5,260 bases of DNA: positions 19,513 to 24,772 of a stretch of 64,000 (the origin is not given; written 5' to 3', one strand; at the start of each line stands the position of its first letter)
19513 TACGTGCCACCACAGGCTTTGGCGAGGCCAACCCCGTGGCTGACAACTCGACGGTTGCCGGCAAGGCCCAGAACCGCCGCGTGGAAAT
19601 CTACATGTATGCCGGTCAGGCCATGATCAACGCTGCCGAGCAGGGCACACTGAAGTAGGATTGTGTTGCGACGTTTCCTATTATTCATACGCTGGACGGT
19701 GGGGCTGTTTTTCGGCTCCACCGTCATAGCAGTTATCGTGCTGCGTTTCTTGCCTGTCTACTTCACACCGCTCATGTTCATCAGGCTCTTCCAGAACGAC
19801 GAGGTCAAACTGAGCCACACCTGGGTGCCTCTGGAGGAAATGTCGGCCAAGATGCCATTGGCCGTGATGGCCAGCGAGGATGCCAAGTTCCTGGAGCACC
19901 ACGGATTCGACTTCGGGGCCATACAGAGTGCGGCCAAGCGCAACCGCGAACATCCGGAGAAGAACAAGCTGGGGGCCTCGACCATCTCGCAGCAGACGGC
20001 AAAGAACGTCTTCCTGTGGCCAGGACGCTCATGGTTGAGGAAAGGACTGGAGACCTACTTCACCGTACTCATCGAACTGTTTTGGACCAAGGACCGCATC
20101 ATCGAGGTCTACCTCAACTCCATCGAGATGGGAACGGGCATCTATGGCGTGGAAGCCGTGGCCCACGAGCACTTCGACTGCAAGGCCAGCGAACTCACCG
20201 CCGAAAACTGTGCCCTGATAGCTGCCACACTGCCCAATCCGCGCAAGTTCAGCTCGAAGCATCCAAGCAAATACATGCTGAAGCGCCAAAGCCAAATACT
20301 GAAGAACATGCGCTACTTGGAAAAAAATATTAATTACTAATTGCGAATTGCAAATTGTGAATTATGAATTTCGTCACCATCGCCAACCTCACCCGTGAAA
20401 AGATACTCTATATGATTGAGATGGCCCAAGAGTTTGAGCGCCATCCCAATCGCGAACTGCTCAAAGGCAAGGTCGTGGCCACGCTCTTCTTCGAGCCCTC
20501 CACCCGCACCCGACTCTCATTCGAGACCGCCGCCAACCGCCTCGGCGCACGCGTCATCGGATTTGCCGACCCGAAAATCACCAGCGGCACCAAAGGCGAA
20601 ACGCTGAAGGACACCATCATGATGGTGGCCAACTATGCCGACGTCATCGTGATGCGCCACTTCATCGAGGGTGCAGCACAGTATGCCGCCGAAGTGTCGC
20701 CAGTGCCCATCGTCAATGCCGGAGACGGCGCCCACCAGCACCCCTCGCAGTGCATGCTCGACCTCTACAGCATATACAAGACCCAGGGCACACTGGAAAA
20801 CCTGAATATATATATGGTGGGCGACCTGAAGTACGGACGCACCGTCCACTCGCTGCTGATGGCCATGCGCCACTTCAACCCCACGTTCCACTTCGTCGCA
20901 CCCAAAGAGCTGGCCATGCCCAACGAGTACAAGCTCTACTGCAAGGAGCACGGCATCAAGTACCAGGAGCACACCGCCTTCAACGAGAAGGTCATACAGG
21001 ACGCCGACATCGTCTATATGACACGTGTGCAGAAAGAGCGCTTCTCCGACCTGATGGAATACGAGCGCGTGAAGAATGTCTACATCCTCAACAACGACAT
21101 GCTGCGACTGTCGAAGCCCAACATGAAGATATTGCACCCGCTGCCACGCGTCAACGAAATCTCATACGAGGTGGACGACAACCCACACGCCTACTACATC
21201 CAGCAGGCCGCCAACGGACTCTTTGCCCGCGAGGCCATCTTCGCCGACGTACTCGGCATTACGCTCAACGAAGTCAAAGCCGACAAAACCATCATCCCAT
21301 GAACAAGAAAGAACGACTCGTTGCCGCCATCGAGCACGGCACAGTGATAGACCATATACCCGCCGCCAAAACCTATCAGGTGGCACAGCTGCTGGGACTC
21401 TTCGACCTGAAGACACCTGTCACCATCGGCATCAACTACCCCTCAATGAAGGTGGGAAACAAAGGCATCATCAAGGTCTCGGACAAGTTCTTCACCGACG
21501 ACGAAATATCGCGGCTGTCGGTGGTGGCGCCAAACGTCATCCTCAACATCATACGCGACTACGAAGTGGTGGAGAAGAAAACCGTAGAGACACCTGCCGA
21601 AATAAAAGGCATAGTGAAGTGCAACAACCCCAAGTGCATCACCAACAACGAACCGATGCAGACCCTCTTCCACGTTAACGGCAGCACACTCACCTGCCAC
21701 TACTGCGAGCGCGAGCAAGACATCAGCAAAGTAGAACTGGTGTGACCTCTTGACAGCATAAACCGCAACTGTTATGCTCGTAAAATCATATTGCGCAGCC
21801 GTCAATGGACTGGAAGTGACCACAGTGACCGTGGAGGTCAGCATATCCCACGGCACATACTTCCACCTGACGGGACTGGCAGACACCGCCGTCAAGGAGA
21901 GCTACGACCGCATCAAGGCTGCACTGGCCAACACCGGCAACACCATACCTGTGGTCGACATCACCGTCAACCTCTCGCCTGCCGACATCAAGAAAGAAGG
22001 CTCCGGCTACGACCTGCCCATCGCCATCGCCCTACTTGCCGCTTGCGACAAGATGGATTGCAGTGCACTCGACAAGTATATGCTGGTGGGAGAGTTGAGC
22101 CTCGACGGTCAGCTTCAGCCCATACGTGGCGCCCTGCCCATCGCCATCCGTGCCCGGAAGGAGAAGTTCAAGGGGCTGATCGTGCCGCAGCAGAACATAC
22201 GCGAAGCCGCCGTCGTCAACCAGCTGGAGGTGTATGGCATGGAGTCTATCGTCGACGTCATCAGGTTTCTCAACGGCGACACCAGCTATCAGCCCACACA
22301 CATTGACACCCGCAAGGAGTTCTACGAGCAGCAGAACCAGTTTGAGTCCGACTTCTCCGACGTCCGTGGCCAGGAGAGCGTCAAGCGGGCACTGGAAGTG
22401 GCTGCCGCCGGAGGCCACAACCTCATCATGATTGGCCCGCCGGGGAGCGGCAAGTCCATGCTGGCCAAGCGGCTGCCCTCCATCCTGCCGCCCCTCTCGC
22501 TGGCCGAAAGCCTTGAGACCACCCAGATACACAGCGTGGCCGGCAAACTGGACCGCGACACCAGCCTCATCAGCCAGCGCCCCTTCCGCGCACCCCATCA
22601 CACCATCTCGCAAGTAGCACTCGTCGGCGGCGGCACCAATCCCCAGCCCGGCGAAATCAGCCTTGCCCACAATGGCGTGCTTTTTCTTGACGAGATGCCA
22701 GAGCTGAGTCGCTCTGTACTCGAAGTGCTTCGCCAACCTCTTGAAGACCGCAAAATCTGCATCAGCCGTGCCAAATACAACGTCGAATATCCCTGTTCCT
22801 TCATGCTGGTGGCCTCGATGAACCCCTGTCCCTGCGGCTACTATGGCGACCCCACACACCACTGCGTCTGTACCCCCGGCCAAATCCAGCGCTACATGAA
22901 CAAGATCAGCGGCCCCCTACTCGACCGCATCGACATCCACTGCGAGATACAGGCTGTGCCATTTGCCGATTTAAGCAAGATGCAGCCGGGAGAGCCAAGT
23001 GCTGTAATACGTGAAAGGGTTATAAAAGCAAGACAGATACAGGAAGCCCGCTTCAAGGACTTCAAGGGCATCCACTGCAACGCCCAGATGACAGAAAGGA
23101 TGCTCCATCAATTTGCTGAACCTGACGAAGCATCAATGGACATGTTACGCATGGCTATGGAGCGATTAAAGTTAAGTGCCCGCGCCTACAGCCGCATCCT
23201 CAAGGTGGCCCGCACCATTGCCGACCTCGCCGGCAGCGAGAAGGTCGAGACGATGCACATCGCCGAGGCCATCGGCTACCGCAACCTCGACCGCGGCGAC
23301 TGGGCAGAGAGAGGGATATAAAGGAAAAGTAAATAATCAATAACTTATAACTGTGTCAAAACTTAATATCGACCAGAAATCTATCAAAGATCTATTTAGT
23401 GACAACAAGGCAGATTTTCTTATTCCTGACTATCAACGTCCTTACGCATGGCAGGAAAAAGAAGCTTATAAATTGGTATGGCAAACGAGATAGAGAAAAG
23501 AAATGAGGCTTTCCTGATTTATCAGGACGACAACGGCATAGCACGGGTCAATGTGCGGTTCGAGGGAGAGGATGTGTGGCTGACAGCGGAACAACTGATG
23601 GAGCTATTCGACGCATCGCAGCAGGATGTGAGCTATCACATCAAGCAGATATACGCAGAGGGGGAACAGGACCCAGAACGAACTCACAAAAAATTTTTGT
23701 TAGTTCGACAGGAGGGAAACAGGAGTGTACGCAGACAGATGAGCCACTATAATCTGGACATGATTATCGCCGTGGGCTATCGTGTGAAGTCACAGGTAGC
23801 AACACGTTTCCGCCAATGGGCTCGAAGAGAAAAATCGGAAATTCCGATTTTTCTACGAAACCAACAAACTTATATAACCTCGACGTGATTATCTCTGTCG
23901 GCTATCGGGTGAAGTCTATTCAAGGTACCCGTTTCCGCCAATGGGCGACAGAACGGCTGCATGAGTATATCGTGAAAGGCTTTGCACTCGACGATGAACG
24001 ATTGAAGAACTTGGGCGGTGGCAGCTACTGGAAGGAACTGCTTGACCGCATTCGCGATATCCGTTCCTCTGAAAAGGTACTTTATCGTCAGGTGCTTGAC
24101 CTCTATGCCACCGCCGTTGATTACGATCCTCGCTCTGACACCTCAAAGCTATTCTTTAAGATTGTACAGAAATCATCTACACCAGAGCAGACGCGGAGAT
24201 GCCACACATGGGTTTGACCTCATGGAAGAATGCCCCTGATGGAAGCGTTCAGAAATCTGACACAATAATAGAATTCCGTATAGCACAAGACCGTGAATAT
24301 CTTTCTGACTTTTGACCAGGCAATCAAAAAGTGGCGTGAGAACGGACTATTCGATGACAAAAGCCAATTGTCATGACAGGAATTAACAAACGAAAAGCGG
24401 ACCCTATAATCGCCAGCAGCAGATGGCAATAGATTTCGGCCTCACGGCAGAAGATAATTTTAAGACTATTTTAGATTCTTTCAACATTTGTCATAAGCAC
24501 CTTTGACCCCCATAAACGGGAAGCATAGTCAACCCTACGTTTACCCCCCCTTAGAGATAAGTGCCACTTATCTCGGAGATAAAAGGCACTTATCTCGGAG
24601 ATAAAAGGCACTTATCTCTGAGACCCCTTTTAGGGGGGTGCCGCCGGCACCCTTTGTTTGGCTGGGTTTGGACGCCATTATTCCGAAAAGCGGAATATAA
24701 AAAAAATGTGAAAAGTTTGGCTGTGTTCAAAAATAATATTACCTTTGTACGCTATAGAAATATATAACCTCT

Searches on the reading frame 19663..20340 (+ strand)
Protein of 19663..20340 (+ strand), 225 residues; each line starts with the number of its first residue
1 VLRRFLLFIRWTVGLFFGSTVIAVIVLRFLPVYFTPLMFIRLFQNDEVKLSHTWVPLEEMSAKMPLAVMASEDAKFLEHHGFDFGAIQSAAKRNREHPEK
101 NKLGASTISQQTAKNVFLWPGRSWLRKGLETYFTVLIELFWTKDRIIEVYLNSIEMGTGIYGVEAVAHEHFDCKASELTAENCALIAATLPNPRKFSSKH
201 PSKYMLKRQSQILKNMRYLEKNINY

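Call 64: search_protein_families(library=pfam, proteins=[window:19663-20340:+])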
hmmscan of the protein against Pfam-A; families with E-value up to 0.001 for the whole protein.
window:19663-20340:+ (225 aa): 1 family
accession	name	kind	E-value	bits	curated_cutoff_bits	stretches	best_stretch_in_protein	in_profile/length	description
PF00912.28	Transgly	-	3.5e-47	160.6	27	1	49-216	11-177/178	Transglycosylase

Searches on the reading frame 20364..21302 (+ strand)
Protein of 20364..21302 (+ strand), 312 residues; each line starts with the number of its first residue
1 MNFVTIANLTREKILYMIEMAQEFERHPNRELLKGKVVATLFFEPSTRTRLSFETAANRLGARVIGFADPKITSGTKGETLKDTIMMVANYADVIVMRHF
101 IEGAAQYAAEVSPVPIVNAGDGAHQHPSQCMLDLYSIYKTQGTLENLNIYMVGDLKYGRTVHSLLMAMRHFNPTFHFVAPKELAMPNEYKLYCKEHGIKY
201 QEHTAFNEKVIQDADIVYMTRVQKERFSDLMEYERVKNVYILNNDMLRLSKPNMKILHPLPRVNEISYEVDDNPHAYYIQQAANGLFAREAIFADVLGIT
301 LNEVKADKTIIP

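Call 10: search_protein_families(library=pfam, proteins=[window:20364-21302:+])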
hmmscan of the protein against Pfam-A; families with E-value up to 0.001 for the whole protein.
window:20364-21302:+ (312 aa): 2 families
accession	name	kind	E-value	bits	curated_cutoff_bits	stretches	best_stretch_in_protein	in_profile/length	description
PF02729.26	OTCace_N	-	9.1e-46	156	29.9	1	2-138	2-147/148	Aspartate/ornithine carbamoyltransferase, carbamoyl-P binding domain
PF00185.30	OTCace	-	4.8e-31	108.4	29.4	1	146-294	2-155/157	Aspartate/ornithine carbamoyltransferase, Asp/Orn binding domain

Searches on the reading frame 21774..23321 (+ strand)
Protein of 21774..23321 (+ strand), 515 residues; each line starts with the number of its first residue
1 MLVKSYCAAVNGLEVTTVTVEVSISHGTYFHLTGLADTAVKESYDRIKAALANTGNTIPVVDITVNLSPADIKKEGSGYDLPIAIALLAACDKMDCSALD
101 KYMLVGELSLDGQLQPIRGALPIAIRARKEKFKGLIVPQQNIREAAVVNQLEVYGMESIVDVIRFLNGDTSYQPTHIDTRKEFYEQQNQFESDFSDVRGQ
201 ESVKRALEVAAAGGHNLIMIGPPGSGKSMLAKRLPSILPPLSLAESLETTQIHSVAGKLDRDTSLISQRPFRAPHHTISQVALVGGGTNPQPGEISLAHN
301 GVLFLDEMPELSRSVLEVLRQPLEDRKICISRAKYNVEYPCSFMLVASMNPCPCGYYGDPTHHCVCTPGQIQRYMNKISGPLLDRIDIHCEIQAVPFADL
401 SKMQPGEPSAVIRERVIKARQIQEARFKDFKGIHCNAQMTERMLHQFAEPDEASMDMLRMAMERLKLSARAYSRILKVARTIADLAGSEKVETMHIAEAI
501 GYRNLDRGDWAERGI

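Call 10: search_protein_families(library=pfam, proteins=[window:21774-23321:+])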
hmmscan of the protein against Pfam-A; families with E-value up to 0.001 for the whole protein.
window:21774-23321:+ (515 aa): 10 families
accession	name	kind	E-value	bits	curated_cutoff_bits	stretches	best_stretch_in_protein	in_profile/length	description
PF01078.27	Mg_chelatase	-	6.5e-100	333.1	20.3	1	193-397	1-204/207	Magnesium chelatase, subunit ChlI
PF13541.12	ChlI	-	1.4e-43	148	27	1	20-141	1-121/121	Subunit ChlI of Mg-chelatase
PF13335.12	Mg_chelatase_C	-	1.2e-34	119.2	26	1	406-503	1-94/94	Magnesium chelatase, subunit ChlI C-terminal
PF07728.20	AAA_5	-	9.5e-11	42.3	22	1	216-353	1-125/139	AAA domain (dynein-related subfamily)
PF00493.29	MCM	-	2.4e-06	27.3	23.3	0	291-357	113-178/224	MCM P-loop domain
PF00158.32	Sigma54_activat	-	1.5e-05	25.2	20.2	1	203-328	11-122/168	Sigma-54 interaction domain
PF05362.19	Lon_C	-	1.9e-05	24.8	21.1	1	17-163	42-199/205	Lon protease (S16) C-terminal proteolytic domain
PF05496.18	RuvB_N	-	5.7e-05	23.4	27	0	296-330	81-115/159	Holliday junction DNA helicase RuvB P-loop domain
PF20030.5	bpMoxR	-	0.00028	20.5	27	0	199-238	16-55/205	MoxR domain in the MoxR-vWA-beta-propeller ternary systems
PF13671.12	AAA_33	-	0.00096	19.9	27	0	217-254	2-39/143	AAA domain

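Call 23: find_encoding_contigs(protein=window:21774-23321:+, flank=10000, max_places=10)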
Protein window:21774-23321:+ (515 aa): 3 contigs read that carry it; 2 places shown.
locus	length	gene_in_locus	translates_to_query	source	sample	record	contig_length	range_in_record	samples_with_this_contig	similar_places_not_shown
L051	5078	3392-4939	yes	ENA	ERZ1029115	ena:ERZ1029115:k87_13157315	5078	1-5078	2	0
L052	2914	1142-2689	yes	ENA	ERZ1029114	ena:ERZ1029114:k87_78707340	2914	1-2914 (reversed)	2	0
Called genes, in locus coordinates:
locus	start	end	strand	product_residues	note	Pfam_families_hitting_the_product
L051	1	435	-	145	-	?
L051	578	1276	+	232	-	PF13441:Gly-zipper_YMGG, PF13488:Gly-zipper_Omp, PF00691:OmpA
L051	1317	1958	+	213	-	PF00912:Transgly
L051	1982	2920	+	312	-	PF02729:OTCace_N, PF00185:OTCace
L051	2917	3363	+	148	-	PF01948:PyrI, PF02748:PyrI_C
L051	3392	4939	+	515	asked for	PF05362:Lon_C (faint), PF13541:ChlI, PF00493:MCM (faint), PF01078:Mg_chelatase, PF00158:Sigma54_activat (faint), PF07728:AAA_5, PF13335:Mg_chelatase_C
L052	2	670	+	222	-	?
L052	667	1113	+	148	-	PF01948:PyrI, PF02748:PyrI_C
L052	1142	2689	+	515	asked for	PF05362:Lon_C (faint), PF13541:ChlI, PF00493:MCM (faint), PF01078:Mg_chelatase, PF00158:Sigma54_activat (faint), PF07728:AAA_5, PF13335:Mg_chelatase_C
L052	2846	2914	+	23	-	?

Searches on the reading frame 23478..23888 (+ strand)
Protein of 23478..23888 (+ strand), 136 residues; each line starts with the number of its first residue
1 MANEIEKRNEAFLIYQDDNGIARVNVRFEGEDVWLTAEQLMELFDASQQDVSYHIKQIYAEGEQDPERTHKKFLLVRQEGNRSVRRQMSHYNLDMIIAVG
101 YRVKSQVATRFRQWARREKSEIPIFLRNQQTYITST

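Call 10: search_protein_families(library=pfam, proteins=[window:23478-23888:+])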
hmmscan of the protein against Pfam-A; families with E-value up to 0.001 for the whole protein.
window:23478-23888:+ (136 aa): 1 family
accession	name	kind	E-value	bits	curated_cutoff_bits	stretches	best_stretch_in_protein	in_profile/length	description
PF13310.11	Virulence_RhuM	-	9.7e-18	64.8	33.7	1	69-118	2-51/252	Virulence protein RhuM family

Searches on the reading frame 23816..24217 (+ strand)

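Call 10: search_protein_families(library=pfam, proteins=[window:23816-24217:+])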
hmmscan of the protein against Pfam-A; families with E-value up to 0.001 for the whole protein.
window:23816-24217:+ (133 aa): 1 family
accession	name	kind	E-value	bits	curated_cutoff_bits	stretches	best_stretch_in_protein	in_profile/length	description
PF13310.11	Virulence_RhuM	-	1.9e-50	171.9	33.7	1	14-119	18-124/252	Virulence protein RhuM family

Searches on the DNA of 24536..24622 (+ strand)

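Call 49: search_dna_similar(query=window:24536-24622:+, collection=plasmids, mode=distant, max_evalue=0.01)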
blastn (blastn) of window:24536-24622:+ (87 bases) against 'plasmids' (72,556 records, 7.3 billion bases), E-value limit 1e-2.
No match.

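Call 50: search_dna_similar(query=window:24536-24622:+, collection=phages, mode=distant, max_evalue=0.01)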
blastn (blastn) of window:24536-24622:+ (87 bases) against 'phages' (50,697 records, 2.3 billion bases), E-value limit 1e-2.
No match.
